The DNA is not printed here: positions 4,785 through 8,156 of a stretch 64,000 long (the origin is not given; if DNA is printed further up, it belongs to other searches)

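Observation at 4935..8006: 1023-aa internally duplicated, membrane-anchored protein family (two copies flanking oleBCD) with no recognisable domains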

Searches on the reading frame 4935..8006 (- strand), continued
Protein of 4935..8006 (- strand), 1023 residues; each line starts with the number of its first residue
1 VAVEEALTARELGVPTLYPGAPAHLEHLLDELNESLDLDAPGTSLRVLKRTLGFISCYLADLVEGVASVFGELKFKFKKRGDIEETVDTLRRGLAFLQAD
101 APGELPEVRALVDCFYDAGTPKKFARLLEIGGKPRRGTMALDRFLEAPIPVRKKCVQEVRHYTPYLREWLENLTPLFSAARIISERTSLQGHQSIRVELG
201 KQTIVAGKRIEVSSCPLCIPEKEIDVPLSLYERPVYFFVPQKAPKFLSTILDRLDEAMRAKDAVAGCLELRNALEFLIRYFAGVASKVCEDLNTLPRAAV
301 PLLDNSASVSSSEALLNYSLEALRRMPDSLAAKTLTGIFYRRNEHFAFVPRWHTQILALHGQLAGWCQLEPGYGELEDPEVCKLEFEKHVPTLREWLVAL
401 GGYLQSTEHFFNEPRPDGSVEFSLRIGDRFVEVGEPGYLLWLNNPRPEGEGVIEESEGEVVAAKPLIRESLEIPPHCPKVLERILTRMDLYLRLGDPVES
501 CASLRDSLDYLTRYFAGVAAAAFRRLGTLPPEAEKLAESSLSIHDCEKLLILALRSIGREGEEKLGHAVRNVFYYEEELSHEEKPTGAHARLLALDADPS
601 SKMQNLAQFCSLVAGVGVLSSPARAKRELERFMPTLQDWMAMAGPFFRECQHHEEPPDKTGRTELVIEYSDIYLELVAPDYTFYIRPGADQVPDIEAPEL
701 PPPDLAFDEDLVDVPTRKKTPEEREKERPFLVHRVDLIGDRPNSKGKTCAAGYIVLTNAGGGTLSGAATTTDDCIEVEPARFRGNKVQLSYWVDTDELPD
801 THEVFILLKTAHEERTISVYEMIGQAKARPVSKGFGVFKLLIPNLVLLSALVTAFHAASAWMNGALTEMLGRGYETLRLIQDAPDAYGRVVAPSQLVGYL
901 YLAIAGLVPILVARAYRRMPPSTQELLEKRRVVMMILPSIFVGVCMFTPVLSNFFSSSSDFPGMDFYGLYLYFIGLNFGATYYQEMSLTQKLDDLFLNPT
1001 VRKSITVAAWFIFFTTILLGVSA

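Call 33: predict_structure(alignment_id=A1)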
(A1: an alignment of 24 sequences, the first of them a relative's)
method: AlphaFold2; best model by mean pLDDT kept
length: 1023 residues; sequences in the alignment: 24
mean_pLDDT: 81.9   pTM: 0.45
mean pLDDT of the five models: 81.9, 79.7, 79.5, 79.4, 79.4
residues with pLDDT >= 90: 264; 70-90: 629; 50-70: 84; < 50: 46
segments of 3 or more residues with pLDDT < 50: 1-4, 447-462, 704-728
pLDDT, mean of each block of 10 residues (from residue 1): 49 65 86 80 90 93 90 80 88 89 87 88 89 85 89 87 89 87 84 89 89 81 89 86 91 94 90 94 93 86 84 91 84 87 72 81 77 69 85 89 84 85 84 86 52 29 69 88 92 87 93 92 80 83 88 78 80 82 84 78 78 75 74 90 90 86 87 84 87 75 40 28 45 78 82 79 75 85 78 83 81 76 63 81 92 92 90 84 87 90 92 86 78 91 88 86 88 92 84 67 82 89 80
secondary structure, 60 per line:
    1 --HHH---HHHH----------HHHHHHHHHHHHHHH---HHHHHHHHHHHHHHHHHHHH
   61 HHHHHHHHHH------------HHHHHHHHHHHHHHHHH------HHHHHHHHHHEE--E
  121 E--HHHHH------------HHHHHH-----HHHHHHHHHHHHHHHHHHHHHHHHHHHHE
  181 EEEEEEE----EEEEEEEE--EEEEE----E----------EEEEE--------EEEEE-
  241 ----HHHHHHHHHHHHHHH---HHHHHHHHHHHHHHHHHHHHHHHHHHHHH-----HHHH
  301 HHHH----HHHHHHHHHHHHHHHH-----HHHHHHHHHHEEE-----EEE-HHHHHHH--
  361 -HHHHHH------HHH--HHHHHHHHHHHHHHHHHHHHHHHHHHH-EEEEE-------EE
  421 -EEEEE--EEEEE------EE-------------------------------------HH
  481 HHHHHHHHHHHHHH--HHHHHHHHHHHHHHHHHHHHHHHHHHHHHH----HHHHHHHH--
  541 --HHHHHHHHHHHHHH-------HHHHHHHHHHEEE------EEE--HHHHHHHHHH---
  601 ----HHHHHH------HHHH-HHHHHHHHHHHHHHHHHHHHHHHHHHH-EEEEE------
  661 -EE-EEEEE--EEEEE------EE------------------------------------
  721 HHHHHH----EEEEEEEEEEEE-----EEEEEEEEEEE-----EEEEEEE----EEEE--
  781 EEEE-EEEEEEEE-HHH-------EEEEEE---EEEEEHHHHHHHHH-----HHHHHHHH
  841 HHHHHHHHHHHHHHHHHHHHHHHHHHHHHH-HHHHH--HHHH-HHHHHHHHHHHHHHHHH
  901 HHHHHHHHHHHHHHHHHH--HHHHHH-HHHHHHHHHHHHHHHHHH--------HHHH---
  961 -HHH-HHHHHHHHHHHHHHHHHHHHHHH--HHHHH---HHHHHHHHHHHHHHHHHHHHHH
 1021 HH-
elements in order (helices of 4 or more, strands of 3 or more residues): H9-12 H23-37 H41-70 H83-99 H106-115 H124-128 H141-146 H152-179 E180-187 E192-199 E202-206 E222-226 E235-239 H245-259 H263-291 H297-304 H309-324 H330-339 E340-342 E348-350 H352-358 H362-367 H379-405 E407-411 E422-426 E429-433 H479-494 H497-526 H531-538 H543-556 H564-573 E574-576 E583-585 H588-597 H605-610 H617-620 H622-648 E650-654 E665-669 E672-676 H721-726 E731-742 E748-758 E764-770 E775-778 E781-784 E786-793 E805-810 E814-818 H819-827 H833-870 H872-876 H879-882 H884-918 H921-926 H928-945 H954-957 H966-988 H991-995 H999-1022

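Call 38: search_solved_structures(query=A1, max_evalue=10, show_alignments=0)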
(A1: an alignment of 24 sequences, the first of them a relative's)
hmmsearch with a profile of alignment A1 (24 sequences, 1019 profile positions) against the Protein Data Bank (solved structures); distinct sequences matched with E-value up to 10: 5.
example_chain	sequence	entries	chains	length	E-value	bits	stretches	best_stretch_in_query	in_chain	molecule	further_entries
3d31_C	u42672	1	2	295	0.043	14.8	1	840-990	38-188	Sulfate/molybdate ABC transporter, permease protein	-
7yon_R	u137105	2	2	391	0.17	12.8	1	868-977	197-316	Neuropeptide Y receptor type 2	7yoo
8k6n_E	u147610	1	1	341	0.18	12.8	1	867-977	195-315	Neuropeptide Y receptor type 2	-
7x9b_R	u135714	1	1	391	0.24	12.4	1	868-977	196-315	Neuropeptide Y receptor type 2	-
9lkp_A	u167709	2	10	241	1.4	9.8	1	576-652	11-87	Fructose-6-phosphate aldolase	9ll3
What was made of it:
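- The Cys/His set looks like a structural metal site and is confined to repeat A. Five TM helices without an ATPase or a known transporter fold gave only chance-level PDB sequence hits (call 38).
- Tried and rejected: A profile search gave only chance-level TM matches, E >= 0.04 (call 38).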

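Call 39: search_protein_families(library=padloc, proteins=[window:4935-8006:-, P0053, P0051, L019:9983-13159:+], max_evalue=1)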
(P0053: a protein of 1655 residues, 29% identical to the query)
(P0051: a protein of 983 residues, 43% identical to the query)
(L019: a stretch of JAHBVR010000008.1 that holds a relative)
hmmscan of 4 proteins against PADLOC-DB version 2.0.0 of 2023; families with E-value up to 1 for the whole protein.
window:4935-8006:- (1023 aa): 0 families

P0053 (1655 aa): 0 families

P0051 (983 aa): 0 families

L019:9983-13159:+ (1058 aa): 0 families

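Call 41: search_protein_representatives(alignment_id=A1)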
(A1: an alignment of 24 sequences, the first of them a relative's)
Query: 24 sequences, 1019 profile positions. Proteins with E-value up to 0.001 (for the whole library): 131; up to 1e-10: 89; up to 1e-30: 39. The best 131 are listed.
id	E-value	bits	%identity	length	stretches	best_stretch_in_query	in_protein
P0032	0.0e+00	1797.0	-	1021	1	2-1018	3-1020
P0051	0.0e+00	1392.4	-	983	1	11-1018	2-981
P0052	0.0e+00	1321.6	-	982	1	16-1018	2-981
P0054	0.0e+00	1041.0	-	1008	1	16-1018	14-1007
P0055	1.3e-285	966.7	-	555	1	269-808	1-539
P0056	4.4e-232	789.5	-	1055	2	465-1013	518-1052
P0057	2.9e-225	766.9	-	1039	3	464-1016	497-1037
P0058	4.5e-180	617.3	-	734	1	289-1018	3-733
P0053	3.8e-157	541.4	-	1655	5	702-1012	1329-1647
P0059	6.0e-154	530.8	-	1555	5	238-684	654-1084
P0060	1.0e-119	417.5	-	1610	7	469-650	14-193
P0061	3.7e-116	405.7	-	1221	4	720-1017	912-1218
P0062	1.9e-106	373.6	-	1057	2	460-1011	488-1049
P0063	2.0e-96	340.4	-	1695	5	236-681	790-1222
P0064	7.6e-94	331.8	-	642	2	465-712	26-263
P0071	3.0e-62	227.3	-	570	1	473-1010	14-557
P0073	7.2e-57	209.4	-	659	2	687-1011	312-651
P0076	3.5e-47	177.4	-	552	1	469-1015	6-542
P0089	4.4e-30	120.8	-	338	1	705-1015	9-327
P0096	1.2e-21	92.9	-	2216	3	242-555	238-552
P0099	1.5e-19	85.9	-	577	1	710-1012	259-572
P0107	5.0e-17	77.5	-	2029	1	239-410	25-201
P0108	8.0e-17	76.9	-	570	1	720-1015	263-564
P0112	4.1e-16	74.5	-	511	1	719-1015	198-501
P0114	9.9e-16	73.3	-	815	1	715-1015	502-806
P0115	4.3e-15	71.2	-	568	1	722-1013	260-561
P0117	1.7e-14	69.2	-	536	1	717-1015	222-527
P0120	2.2e-14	68.8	-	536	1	695-1015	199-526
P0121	2.5e-14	68.6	-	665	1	720-1012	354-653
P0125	2.1e-13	65.6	-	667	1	724-1015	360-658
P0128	1.7e-12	62.5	-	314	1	732-1015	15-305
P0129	2.7e-12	61.9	-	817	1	721-1013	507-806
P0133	4.4e-12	61.2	-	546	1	704-1015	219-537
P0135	9.5e-12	60.1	-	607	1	750-1015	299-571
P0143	4.1e-09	51.3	-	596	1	714-1015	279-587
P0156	7.5e-07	43.9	-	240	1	803-1015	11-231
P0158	1.3e-06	43.1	-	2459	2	19-178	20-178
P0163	3.0e-06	41.9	-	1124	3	752-798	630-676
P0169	4.6e-05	38.0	-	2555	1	460-659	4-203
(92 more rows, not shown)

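Call 43: search_protein_families(library=pfam, proteins=[P0099, P0108, P0115, P0121, P0114, P0129, P0071, P0073, P0061, P0163], max_evalue=0.001)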
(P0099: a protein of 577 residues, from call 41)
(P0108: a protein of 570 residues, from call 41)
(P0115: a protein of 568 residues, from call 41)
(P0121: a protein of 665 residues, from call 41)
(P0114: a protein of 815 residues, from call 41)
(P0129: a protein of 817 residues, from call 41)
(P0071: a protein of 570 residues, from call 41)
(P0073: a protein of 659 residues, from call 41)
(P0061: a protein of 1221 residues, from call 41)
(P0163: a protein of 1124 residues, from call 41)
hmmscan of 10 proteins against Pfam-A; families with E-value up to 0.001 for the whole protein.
P0099 (577 aa): 3 families
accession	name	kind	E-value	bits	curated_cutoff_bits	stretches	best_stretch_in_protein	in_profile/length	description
PF00069.31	Pkinase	-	1.7e-27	96.9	31.7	1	14-255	1-253/263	Protein kinase domain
PF07714.23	PK_Tyr_Ser-Thr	-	1.5e-16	60.9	23.1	1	17-223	4-209/258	Protein tyrosine and serine/threonine kinase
PF18984.5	DUF5717_N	-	1.2e-12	46.9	25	1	266-376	10-119/875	Family of unknown function (DUF5717)N-terminal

P0108 (570 aa): 2 families
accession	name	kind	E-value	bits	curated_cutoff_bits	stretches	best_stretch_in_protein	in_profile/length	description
PF18984.5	DUF5717_N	-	5.6e-07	28.2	25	1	285-363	33-111/875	Family of unknown function (DUF5717)N-terminal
PF00069.31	Pkinase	-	2e-05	24.6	31.7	1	33-136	14-117/263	Protein kinase domain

P0115 (568 aa): 1 family
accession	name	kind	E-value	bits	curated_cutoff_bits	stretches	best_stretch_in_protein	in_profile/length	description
PF18984.5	DUF5717_N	-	2.3e-08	32.8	25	1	258-358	13-112/875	Family of unknown function (DUF5717)N-terminal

P0121 (665 aa): 0 families

P0114 (815 aa): 0 families

P0129 (817 aa): 0 families

P0071 (570 aa): 0 families

P0073 (659 aa): 0 families

P0061 (1221 aa): 0 families

P0163 (1124 aa): 13 families
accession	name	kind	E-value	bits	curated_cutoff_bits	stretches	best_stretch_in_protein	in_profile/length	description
PF00069.31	Pkinase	-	2e-27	96.7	31.7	1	86-302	36-256/263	Protein kinase domain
PF07714.23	PK_Tyr_Ser-Thr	-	1.2e-17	64.6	23.1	1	89-261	42-199/258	Protein tyrosine and serine/threonine kinase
PF18984.5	DUF5717_N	-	3.1e-12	45.6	25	0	801-897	19-115/875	Family of unknown function (DUF5717)N-terminal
PF19190.6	BACON_2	-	1.2e-10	41.6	25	0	802-893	2-92/94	Viral BACON domain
PF13240.11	Zn_Ribbon_1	-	4.2e-07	30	25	1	3-25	1-23/23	zinc-ribbon domain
PF22544.2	HYDIN_VesB_CFA65-like_Ig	-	1.8e-06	28.5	25.5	0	800-888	1-93/100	HYDIN/CFA65/VesB-like, Ig-like domain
PF01636.29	APH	-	3.2e-06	27.5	23.2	0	90-140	32-86/239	Phosphotransferase enzyme family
PF17957.7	Big_7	-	4.7e-06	27.6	24.1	1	1028-1101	1-68/70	Bacterial Ig domain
PF03109.22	ABC1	-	2e-05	24.3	22.9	1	107-209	129-215/244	ABC1 atypical kinase-like domain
PF12773.13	DZR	-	4.8e-05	23.9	27.3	0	4-25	1-22/45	Double zinc ribbon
PF13248.11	Zn_ribbon_3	-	0.00016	21.4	27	1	1-22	2-23/26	zinc-ribbon domain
PF24463.1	DUF7577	-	0.00019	21.4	28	1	2-22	3-23/27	Domain of unknown function (DUF7577)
PF15780.11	ASH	-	0.00035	21.1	27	0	708-740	11-43/98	Abnormal spindle-like microcephaly-assoc'd, ASPM-SPD-2-Hydin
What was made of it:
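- On MSP / ASH / PapD-like Ig-fold domains: The homologous region of kinase-linked relatives hits DUF5717_N, BACON_2, HYDIN_VesB_CFA65-like_Ig and ASH (call 43).
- Closest known: Bacterial Ser/Thr kinases with a C-terminal Ig. Same: They share the homologous Ig+5TM module (E 1e-11 to 1e-19 to the X profile over positions ~710-1015; calls 41, 43).
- In kinase-Ig-TM relatives the Ig directly follows a cytoplasmic kinase domain (call 43), so the bulk of X is cytoplasmic. The Ig+5TM module is the C-terminus of ~570-aa Pkinase proteins (calls 41, 43).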

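Call 44: search_protein_families(library=pfam, proteins=[P0096, P0107, P0158, P0169], max_evalue=0.001)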
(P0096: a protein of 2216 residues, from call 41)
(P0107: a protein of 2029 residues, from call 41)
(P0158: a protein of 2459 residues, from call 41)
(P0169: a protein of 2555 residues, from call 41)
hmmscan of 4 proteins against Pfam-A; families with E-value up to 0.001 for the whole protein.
P0096 (2216 aa): 7 families
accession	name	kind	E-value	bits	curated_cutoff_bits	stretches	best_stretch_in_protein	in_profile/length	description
PF00515.34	TPR_1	-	7.5e-28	95.6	27.8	0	1392-1423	1-32/34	Tetratricopeptide repeat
PF07719.23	TPR_2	-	9.9e-24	81.9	27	0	1628-1659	2-33/34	Tetratricopeptide repeat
PF13424.12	TPR_12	-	1.7e-16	60.6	30.1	2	1391-1468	2-75/77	Tetratricopeptide repeat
PF13181.12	TPR_8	-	1.8e-14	53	25.7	0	1492-1512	8-28/34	Tetratricopeptide repeat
PF13414.12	TPR_11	-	2.6e-07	30.7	26.8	0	1492-1512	1-21/42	TPR repeat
PF05729.18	NACHT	-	5.4e-05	23.5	26.7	0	796-947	9-141/167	NACHT domain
PF20308.4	TPR-S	-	0.00047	21.1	27.6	0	1651-1756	3-90/102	Tetratricopeptide Repeats-Sensor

P0107 (2029 aa): 7 families
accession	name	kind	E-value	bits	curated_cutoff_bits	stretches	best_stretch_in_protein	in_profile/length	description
PF00515.34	TPR_1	-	1.5e-26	91.5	27.8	0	1311-1343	1-33/34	Tetratricopeptide repeat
PF07719.23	TPR_2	-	7e-26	88.6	27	0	1311-1341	1-31/34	Tetratricopeptide repeat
PF13181.12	TPR_8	-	1.7e-11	43.7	25.7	0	1311-1340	1-30/34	Tetratricopeptide repeat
PF13424.12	TPR_12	-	9.4e-11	42.2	30.1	0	1273-1341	10-75/77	Tetratricopeptide repeat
PF13191.12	AAA_16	-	3.6e-06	28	32.6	1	554-683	22-156/167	AAA ATPase domain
PF25575.1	TPR_BSK1_C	-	1.4e-05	25.4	42.2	0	1089-1156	45-107/118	Serine/threonine-protein kinase BSK1-like, TPR repeats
PF05729.18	NACHT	-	3.1e-05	24.3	26.7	1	558-707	2-136/167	NACHT domain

P0158 (2459 aa): 3 families
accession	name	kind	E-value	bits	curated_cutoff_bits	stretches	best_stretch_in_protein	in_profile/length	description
PF00515.34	TPR_1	-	1.8e-09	37.5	27.8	0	1517-1544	1-28/34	Tetratricopeptide repeat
PF13181.12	TPR_8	-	1.7e-07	31.3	25.7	0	1565-1593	3-31/34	Tetratricopeptide repeat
PF07719.23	TPR_2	-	4.3e-06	26.9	27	0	1517-1545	1-29/34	Tetratricopeptide repeat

P0169 (2555 aa): 6 families
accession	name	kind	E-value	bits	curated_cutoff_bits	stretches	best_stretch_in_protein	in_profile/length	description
PF02389.20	Cornifin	-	8.9e-16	58.8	34.8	1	593-691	23-123/135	Cornifin (SPRR) family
PF13424.12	TPR_12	-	1.3e-13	51.3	30.1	0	1841-1901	13-75/77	Tetratricopeptide repeat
PF07719.23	TPR_2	-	7.3e-09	35.5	27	0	1786-1815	2-31/34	Tetratricopeptide repeat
PF00515.34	TPR_1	-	1.1e-08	35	27.8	0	2247-2270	2-25/34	Tetratricopeptide repeat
PF13181.12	TPR_8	-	4.3e-08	33.1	25.7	0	1871-1900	1-30/34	Tetratricopeptide repeat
PF13428.12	TPR_14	-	2.8e-05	24.8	23.5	0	1833-1872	3-43/44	Tetratricopeptide repeat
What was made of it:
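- Closest known: HEPN superfamily domains. Same: Like many HEPN domains, it occurs at a terminus of STAND NTPases (call 44).
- Module sharing with kinases and STAND NTPases (calls 43, 44) fits a signalling role equally well. The R-domain occupies the N-terminus of STAND NTPases, where effectors sit (call 44).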
